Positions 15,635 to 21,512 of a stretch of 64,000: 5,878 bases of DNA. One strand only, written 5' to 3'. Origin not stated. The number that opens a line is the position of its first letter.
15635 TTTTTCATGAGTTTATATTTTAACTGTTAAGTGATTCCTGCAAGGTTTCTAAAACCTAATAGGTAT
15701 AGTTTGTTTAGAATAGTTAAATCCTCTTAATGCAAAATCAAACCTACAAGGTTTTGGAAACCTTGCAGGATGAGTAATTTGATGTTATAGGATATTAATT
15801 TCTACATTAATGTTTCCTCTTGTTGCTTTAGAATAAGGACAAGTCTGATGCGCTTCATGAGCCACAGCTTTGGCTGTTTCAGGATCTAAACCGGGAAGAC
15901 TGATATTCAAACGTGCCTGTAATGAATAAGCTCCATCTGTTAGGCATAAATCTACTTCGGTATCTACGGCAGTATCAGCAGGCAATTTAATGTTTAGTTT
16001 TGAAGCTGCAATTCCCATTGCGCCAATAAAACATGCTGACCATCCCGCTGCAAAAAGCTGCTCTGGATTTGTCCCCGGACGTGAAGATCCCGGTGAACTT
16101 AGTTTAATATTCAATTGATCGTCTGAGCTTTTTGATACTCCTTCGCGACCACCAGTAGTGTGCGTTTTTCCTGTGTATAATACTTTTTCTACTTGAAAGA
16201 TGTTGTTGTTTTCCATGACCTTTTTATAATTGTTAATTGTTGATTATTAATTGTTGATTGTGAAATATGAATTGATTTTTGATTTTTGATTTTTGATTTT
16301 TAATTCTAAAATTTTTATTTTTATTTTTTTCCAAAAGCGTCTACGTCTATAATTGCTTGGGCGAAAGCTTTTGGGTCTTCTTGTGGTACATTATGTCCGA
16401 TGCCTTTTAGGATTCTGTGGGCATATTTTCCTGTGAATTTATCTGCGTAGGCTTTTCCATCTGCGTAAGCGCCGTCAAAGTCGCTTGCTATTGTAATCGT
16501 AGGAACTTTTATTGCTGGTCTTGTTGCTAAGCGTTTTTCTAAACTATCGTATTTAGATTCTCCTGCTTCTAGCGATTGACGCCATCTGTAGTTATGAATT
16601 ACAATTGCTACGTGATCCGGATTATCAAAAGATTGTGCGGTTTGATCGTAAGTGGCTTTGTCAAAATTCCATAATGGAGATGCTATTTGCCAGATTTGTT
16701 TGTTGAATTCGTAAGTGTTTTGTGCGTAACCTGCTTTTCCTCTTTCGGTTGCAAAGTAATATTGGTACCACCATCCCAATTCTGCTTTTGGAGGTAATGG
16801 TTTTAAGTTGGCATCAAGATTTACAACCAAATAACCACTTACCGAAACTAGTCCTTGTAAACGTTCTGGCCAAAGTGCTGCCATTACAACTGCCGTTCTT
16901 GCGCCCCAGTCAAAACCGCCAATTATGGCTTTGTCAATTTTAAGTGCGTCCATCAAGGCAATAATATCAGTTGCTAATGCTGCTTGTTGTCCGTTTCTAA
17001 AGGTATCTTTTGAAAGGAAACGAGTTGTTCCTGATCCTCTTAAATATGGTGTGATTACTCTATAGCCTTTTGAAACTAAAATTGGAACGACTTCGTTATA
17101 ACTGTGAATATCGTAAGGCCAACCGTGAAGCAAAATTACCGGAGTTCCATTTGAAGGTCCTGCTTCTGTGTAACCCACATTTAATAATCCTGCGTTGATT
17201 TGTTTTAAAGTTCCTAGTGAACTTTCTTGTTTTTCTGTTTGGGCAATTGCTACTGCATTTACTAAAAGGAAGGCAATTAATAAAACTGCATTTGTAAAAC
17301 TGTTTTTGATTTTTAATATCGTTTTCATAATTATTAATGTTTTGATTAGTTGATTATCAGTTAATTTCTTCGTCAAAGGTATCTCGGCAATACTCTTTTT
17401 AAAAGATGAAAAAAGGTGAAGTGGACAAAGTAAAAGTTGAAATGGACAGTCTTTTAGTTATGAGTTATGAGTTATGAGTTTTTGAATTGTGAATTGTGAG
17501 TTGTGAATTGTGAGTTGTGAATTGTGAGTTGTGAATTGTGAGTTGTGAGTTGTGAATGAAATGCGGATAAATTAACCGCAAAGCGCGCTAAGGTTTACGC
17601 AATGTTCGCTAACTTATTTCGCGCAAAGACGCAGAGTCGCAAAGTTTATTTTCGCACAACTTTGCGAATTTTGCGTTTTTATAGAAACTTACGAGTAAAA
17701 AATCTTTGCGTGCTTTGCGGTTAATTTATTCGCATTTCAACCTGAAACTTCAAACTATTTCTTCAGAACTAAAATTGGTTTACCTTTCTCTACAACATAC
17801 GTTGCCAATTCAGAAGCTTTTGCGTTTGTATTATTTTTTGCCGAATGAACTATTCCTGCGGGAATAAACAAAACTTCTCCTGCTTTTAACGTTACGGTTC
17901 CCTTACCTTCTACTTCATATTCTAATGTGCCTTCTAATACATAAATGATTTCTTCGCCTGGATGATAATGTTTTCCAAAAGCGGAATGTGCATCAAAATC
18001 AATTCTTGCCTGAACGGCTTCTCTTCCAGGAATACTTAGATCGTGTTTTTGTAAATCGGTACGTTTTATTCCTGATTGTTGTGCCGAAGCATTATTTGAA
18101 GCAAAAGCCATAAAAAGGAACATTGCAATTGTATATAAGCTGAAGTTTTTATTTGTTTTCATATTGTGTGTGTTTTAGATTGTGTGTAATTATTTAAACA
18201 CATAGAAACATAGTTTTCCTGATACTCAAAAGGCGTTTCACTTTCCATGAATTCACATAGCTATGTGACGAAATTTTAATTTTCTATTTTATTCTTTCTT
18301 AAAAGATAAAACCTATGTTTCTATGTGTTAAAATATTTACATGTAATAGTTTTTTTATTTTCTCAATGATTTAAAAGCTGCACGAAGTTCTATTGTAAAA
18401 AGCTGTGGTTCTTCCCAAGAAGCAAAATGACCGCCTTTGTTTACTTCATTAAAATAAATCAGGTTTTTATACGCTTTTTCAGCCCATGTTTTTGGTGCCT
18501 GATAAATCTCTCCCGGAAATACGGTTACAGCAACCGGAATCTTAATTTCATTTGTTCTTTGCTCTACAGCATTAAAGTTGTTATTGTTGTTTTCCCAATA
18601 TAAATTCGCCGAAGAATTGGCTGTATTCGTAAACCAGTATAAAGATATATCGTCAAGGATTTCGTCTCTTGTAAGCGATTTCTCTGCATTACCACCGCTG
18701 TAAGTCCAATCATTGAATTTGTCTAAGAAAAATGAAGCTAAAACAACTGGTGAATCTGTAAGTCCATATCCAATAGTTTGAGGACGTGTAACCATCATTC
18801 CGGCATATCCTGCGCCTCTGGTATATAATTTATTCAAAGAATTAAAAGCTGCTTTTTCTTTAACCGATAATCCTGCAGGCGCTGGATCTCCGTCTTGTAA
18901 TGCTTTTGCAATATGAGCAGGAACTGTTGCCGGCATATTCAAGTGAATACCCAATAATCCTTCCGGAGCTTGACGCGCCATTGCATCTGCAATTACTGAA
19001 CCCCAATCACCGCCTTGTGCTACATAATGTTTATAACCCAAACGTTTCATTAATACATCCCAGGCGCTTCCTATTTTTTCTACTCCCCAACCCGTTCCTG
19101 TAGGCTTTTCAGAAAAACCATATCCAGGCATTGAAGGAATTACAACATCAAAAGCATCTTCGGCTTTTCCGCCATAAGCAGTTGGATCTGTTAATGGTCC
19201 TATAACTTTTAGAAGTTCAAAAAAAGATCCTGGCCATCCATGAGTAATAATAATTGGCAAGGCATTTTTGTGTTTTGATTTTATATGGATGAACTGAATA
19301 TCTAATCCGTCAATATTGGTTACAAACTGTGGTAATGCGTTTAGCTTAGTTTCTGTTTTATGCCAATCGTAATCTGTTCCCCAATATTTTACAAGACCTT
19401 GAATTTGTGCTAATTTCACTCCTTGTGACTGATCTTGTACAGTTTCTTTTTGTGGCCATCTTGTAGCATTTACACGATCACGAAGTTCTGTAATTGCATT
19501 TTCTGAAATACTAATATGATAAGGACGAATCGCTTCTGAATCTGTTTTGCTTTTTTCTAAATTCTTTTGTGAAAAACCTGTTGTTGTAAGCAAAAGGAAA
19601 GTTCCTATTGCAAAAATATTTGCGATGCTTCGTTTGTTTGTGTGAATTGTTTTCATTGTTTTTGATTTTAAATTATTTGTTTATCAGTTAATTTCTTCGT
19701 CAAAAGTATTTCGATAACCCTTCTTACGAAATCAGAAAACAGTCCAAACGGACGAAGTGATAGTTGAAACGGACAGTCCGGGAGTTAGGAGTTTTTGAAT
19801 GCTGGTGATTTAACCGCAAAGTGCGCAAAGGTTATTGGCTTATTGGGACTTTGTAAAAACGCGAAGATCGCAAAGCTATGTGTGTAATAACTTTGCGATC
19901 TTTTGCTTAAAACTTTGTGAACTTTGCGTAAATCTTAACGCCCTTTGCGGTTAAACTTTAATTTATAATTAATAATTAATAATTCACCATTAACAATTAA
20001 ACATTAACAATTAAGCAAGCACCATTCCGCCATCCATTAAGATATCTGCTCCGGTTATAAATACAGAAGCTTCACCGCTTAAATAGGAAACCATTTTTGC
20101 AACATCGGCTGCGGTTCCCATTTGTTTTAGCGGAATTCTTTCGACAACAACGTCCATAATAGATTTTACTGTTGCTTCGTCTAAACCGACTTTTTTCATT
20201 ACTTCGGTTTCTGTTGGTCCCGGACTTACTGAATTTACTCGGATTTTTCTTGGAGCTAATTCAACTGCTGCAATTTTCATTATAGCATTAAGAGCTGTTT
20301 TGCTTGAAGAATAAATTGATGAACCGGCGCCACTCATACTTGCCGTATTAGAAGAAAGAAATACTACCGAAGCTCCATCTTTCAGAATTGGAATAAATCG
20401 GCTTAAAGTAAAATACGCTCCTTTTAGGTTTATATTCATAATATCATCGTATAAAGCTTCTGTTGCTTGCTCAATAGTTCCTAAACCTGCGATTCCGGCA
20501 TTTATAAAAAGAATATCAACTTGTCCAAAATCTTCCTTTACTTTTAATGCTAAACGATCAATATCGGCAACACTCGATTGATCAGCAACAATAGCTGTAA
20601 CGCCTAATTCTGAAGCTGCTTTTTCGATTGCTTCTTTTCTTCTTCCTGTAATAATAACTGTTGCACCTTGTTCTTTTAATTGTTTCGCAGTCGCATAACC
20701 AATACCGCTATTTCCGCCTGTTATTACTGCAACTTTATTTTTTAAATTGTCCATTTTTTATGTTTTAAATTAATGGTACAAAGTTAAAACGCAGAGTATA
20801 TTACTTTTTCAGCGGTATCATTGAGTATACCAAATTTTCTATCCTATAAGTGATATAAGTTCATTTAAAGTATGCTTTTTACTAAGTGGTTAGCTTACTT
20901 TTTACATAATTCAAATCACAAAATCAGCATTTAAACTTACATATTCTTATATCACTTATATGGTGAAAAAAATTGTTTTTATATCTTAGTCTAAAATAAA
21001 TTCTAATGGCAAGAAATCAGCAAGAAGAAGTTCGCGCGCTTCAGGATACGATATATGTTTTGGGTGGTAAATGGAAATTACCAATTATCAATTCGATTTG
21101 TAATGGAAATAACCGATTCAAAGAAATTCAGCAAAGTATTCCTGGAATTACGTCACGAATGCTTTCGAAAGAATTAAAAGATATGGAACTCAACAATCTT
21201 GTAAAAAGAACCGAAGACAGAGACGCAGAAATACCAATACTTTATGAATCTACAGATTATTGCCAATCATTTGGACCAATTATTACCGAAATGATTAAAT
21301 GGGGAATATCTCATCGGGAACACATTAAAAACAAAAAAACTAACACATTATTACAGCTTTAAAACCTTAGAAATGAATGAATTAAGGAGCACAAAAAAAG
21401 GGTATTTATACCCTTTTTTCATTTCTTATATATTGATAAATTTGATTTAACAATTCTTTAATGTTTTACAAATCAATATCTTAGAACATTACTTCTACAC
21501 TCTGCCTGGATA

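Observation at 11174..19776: Three LytTR-type boxes at identical geometry define a local regulon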

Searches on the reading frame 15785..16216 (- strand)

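Call 7: search_protein_families(library=pfam, proteins=[window:15785-16216:-])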
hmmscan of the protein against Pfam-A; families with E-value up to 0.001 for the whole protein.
window:15785-16216:- (143 aa): 1 family
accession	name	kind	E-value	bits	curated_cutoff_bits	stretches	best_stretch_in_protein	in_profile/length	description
PF02566.24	OsmC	-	6.9e-17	62.1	27.5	1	48-140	5-99/100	OsmC-like protein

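Call 71: search_protein_families(library=ncbifam, proteins=[window:15785-16216:-], max_evalue=0.00001)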
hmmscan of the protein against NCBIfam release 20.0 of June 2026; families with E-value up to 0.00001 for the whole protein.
window:15785-16216:- (143 aa): 4 families
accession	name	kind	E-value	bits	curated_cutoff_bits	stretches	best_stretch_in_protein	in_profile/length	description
TIGR03561.1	organ_hyd_perox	subfamily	8.4e-46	155.6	88.85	1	13-141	1-133/134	Ohr family peroxiredoxin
NF052637.1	HydprxOhrVib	equivalog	2.5e-27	95.8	240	1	11-142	2-135/140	organic hydroperoxide reductase Ohr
TIGR03562.1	osmo_induc_OsmC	subfamily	2e-12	47.4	85.8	1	14-138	8-135/137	OsmC family peroxiredoxin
TIGR03563.1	perox_SACOL1771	subfamily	3.8e-06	26.9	166.15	1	17-140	6-138/138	SACOL1771 family peroxiredoxin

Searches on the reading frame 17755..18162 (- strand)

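Call 7: search_protein_families(library=pfam, proteins=[window:17755-18162:-])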
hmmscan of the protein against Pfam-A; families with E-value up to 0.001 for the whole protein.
window:17755-18162:- (135 aa): 8 families
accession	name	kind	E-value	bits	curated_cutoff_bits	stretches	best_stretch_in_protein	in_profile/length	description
PF07883.17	Cupin_2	-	2.9e-18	65.8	27.2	1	56-117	5-65/70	Cupin domain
PF00190.28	Cupin_1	-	1.7e-09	37.9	22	1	30-120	13-111/151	Cupin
PF02311.25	AraC_binding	-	4.4e-09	36.6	21.1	1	60-114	14-67/135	AraC-like ligand binding domain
PF12973.13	Cupin_7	-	9.5e-07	29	27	1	53-109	37-88/105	ChrR Cupin-like domain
PF03079.20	ARD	-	4.5e-06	27.4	27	1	23-107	46-134/157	ARD/ARD' family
PF05899.18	Cupin_3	-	7e-06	26.1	23.5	1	64-104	21-60/74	EutQ-like cupin domain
PF06249.18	EutQ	-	6.1e-05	23.3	21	1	70-103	96-128/152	Ethanolamine utilisation protein EutQ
PF02678.22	Pirin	-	7.8e-05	23.1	26.1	1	59-115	40-99/108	Pirin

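Call 71: search_protein_families(library=ncbifam, proteins=[window:17755-18162:-], max_evalue=0.00001)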
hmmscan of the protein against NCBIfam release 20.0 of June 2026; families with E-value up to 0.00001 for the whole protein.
window:17755-18162:- (135 aa): 1 family
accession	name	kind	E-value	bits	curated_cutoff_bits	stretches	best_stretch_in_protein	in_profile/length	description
TIGR03214.2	ura-cupin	equivalog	5.8e-06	26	200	1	48-116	46-116/249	(S)-ureidoglycine aminohydrolase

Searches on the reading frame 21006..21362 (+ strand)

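Call 6: search_protein_families(library=pfam, proteins=[window:21006-21362:+])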
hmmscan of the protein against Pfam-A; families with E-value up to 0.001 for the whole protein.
window:21006-21362:+ (118 aa): 1 family
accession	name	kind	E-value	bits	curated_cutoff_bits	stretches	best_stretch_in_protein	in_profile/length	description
PF01638.23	HxlR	-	2.1e-20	72.8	20.8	1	18-106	1-89/91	HxlR-like helix-turn-helix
